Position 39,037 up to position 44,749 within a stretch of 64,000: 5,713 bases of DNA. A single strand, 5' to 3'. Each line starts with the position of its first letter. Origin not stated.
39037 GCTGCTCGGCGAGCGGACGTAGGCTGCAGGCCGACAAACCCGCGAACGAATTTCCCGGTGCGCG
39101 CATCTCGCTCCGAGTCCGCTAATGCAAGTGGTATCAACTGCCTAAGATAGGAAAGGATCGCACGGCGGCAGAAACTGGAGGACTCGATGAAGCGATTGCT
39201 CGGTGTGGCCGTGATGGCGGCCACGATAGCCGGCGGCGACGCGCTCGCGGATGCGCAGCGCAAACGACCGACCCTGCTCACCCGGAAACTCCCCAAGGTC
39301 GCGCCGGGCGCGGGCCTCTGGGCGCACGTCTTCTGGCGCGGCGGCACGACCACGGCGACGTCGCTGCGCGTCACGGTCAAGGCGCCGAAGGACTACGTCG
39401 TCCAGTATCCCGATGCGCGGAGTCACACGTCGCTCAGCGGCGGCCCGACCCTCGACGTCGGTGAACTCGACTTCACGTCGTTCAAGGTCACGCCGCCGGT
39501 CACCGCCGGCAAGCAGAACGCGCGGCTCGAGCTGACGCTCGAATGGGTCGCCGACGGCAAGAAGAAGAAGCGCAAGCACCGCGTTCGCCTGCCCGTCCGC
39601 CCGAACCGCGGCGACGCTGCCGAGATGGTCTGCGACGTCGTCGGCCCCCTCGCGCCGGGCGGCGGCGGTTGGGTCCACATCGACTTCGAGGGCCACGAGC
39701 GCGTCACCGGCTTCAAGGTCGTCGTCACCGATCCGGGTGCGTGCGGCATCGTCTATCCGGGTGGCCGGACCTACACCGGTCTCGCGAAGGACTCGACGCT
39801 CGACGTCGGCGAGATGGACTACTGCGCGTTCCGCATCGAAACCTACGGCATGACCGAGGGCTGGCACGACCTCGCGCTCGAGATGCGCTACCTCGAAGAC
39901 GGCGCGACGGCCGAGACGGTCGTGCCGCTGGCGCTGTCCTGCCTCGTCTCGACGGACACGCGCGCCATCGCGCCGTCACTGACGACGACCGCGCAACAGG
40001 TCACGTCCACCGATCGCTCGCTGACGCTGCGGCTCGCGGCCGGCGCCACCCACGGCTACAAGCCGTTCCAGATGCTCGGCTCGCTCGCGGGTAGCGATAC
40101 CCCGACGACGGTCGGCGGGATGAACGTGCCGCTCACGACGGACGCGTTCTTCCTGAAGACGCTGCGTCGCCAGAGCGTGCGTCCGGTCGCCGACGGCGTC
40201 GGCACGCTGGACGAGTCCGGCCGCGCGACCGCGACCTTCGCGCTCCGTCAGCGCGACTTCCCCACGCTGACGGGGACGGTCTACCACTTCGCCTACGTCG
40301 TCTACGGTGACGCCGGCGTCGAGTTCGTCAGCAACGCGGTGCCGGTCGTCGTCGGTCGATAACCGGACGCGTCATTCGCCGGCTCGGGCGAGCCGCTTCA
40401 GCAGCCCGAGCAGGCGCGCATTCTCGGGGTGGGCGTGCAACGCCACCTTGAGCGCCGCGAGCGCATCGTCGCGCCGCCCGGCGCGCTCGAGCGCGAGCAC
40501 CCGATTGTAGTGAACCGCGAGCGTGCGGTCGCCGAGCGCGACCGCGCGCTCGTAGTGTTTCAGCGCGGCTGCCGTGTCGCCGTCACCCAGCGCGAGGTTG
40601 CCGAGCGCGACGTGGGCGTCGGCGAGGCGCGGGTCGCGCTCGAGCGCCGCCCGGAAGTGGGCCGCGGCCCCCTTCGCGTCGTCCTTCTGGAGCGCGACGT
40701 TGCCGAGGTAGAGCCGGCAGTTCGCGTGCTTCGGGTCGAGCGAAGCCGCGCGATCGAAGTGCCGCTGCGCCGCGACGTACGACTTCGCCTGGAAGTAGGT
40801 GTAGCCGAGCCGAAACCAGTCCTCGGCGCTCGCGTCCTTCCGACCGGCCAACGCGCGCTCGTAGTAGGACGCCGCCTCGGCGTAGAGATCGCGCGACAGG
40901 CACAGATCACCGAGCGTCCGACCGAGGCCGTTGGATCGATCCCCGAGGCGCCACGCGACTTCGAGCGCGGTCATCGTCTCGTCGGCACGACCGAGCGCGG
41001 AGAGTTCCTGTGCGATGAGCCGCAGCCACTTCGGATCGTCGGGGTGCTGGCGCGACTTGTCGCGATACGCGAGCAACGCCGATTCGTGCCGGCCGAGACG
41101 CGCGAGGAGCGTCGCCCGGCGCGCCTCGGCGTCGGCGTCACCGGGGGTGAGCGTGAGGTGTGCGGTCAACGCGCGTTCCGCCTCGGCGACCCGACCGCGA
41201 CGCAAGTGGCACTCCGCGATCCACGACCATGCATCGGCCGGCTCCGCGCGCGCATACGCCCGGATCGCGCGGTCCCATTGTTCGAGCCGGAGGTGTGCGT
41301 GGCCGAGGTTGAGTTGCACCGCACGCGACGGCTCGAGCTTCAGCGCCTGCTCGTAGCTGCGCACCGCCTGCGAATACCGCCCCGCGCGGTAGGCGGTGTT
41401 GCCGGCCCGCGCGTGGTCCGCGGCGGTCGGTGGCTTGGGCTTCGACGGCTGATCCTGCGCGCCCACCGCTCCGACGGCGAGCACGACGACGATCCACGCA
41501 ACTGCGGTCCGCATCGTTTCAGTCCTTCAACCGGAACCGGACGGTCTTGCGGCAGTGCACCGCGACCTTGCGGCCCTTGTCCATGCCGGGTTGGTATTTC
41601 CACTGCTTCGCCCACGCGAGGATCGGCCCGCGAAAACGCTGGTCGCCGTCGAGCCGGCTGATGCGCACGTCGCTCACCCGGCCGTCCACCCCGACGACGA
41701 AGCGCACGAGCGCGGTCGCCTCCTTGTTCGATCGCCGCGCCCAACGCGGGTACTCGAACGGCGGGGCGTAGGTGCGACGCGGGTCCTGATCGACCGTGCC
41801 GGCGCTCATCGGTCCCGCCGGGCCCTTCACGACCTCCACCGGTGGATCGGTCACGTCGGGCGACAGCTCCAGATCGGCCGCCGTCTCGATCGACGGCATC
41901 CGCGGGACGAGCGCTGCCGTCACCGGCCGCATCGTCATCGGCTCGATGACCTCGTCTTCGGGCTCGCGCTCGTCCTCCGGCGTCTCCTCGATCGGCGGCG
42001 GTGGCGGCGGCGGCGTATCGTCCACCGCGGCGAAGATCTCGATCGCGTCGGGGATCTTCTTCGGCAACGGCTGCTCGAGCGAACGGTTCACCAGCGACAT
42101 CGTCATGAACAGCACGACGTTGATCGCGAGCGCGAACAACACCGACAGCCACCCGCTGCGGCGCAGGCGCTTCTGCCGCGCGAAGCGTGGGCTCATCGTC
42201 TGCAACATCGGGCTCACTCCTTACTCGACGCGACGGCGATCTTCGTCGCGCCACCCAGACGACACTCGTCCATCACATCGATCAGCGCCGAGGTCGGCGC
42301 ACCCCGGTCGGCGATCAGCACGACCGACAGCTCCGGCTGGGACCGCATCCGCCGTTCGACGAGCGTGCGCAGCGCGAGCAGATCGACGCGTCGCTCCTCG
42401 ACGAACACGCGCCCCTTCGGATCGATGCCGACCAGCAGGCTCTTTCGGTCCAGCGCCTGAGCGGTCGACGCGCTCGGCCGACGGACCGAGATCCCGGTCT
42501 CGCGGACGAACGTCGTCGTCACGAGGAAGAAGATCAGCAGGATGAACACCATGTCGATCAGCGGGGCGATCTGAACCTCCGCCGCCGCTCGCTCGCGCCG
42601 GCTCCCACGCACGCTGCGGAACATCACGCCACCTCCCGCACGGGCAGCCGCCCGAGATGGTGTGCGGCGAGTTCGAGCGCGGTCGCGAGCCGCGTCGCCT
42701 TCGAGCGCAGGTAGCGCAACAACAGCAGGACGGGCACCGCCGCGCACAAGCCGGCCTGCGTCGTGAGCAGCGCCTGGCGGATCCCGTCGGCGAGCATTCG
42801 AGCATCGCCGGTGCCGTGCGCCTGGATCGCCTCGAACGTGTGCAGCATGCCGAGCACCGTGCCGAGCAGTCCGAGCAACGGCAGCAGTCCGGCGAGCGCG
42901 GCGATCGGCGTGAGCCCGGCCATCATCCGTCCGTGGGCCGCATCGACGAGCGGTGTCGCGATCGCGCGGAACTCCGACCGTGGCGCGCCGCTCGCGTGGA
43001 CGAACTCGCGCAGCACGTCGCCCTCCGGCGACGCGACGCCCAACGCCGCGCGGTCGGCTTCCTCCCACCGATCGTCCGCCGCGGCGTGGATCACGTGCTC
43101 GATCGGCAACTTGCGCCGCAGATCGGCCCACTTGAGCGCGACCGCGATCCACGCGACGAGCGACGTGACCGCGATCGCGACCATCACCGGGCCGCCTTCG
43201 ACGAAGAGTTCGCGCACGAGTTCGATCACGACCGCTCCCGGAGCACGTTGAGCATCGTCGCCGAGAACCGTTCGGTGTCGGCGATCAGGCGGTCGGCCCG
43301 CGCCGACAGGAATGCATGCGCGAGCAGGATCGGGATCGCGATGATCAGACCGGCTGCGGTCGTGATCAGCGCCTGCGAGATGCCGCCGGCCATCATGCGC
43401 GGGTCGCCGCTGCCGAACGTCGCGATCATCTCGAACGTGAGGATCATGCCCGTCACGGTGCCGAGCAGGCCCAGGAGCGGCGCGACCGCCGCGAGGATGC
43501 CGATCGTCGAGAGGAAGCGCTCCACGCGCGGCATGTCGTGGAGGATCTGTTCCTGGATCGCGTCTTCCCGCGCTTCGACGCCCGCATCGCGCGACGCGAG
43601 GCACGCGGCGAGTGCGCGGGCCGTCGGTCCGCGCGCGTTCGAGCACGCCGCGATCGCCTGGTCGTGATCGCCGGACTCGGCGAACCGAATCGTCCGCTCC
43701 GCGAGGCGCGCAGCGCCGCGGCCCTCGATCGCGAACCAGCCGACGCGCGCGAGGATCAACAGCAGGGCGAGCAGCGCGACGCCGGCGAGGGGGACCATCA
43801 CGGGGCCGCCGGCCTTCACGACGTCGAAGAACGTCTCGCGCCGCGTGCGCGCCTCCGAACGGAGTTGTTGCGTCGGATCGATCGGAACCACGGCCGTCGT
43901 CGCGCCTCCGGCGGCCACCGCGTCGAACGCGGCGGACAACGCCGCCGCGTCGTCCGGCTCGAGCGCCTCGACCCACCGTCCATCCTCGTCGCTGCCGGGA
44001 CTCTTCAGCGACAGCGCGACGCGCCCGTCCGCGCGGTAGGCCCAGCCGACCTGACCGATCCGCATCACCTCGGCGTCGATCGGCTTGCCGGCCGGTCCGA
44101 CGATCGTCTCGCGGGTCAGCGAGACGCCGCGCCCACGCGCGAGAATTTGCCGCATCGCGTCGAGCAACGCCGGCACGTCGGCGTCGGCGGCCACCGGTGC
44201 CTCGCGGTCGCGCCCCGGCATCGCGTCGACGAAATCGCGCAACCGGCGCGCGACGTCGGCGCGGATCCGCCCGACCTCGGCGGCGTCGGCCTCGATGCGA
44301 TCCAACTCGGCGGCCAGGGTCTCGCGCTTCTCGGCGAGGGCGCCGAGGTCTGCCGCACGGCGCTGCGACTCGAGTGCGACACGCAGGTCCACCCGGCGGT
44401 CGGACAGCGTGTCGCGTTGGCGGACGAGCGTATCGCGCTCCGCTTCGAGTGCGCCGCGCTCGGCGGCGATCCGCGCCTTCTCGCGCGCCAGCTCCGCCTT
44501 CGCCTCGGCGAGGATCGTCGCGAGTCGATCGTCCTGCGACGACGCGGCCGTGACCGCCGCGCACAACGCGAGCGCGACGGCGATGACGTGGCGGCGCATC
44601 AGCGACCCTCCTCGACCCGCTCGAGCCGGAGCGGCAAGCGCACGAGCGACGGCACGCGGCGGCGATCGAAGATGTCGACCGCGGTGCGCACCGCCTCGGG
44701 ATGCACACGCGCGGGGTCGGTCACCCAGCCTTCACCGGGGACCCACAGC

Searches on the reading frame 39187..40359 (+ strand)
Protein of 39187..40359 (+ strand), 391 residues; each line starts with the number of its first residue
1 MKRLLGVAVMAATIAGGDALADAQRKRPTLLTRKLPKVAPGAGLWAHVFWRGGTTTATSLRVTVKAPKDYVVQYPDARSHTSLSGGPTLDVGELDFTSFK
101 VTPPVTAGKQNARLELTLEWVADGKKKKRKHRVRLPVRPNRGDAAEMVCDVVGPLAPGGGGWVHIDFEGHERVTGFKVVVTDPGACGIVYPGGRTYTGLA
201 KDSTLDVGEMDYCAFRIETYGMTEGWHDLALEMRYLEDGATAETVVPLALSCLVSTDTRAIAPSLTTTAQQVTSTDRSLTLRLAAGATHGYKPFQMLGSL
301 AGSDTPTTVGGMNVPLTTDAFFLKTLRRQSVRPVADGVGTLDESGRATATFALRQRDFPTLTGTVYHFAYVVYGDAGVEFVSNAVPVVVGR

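Call 5: search_protein_families(library=pfam, max_evalue=1, proteins=[window:39187-40359:+])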
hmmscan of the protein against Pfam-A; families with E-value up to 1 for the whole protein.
window:39187-40359:+ (391 aa): 1 family
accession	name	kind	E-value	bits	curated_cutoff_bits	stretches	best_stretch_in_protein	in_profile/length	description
PF02884.22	Lyase_8_C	-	0.0074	17.1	22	1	41-74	16-49/69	Polysaccharide lyase family 8, C-terminal beta-sandwich domain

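Call 6: search_protein_families(library=ncbifam, max_evalue=1, proteins=[window:39187-40359:+])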
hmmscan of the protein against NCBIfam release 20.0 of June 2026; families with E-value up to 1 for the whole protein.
window:39187-40359:+ (391 aa): 0 families

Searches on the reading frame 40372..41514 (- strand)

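Call 46: search_protein_families(library=pfam, max_evalue=0.001, proteins=[window:40372-41514:-])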
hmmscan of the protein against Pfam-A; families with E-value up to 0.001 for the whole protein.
window:40372-41514:- (380 aa): 21 families
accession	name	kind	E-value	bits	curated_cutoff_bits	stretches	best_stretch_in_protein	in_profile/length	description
PF07719.23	TPR_2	-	3.6e-34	114.5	27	2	33-63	3-33/34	Tetratricopeptide repeat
PF13432.12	TPR_16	-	5.8e-31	107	32.7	4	37-93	3-60/65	Tetratricopeptide repeat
PF00515.34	TPR_1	-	6.3e-31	105.4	27.8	2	231-263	2-34/34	Tetratricopeptide repeat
PF13428.12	TPR_14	-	2.5e-26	89.9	23.5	0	231-272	2-43/44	Tetratricopeptide repeat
PF14559.12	TPR_19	-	1.2e-24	86.9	25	4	42-94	2-55/68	Tetratricopeptide repeat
PF13181.12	TPR_8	-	9.4e-20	69.5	25.7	0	36-63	6-33/34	Tetratricopeptide repeat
PF13424.12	TPR_12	-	6.7e-18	65.1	30.1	0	235-294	8-75/77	Tetratricopeptide repeat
PF13176.12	TPR_7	-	3e-17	61.6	27.9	0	38-62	6-32/36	Tetratricopeptide repeat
PF13414.12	TPR_11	-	2.5e-15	56.3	26.8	1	38-76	1-40/42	TPR repeat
PF12895.13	ANAPC3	-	1.5e-14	54.4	27.2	1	209-287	3-79/82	Anaphase-promoting complex, cyclosome, subunit 3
PF13431.12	TPR_17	-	2.2e-13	49.7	24.4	0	287-318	2-33/34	Tetratricopeptide repeat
PF23914.1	TPR_CcmH_CycH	-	1.1e-11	45.2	42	0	287-372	39-127/158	Cytochrome c-type biogenesis protein H TPR domain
PF13174.12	TPR_6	-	6.5e-10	39.4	26.3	0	37-62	6-31/33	Tetratricopeptide repeat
PF13371.12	TPR_9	-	3.3e-07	30.7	35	1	237-303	2-68/73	Tetratricopeptide repeat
PF25063.1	ARM_TT21_C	-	5.4e-06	26.8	35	0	201-249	135-183/209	Tetratricopeptide repeat protein 21 C-terminal ARM domain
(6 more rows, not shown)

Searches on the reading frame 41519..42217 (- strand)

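Call 46: search_protein_families(library=pfam, max_evalue=0.001, proteins=[window:41519-42217:-])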
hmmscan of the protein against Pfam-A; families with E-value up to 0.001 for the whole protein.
window:41519-42217:- (232 aa): 1 family
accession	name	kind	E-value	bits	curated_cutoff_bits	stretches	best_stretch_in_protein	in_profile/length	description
PF03544.19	TonB_C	-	1.6e-14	54.5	24.6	1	153-230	2-79/79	Gram-negative bacterial TonB protein C-terminal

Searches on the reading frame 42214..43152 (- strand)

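Call 46: search_protein_families(library=pfam, max_evalue=0.001, proteins=[window:42214-43152:-])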
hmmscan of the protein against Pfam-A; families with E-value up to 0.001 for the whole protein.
window:42214-43152:- (312 aa): 1 family
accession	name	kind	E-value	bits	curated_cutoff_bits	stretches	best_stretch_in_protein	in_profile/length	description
PF02472.21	ExbD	-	3.1e-27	95.6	25.4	1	188-311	3-127/128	Biopolymer transport protein ExbD/TolR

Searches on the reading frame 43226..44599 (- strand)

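Call 46: search_protein_families(library=pfam, max_evalue=0.001, proteins=[window:43226-44599:-])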
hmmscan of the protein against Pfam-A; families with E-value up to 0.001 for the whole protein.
window:43226-44599:- (457 aa): 2 families
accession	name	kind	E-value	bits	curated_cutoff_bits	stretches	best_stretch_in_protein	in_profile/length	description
PF01618.21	MotA_ExbB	-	1.7e-29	102.6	22.9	1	330-443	10-126/127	MotA/TolQ/ExbB proton channel family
PF11932.13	DUF3450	-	1e-05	25.4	32.6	0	145-226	149-225/241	Protein of unknown function (DUF3450)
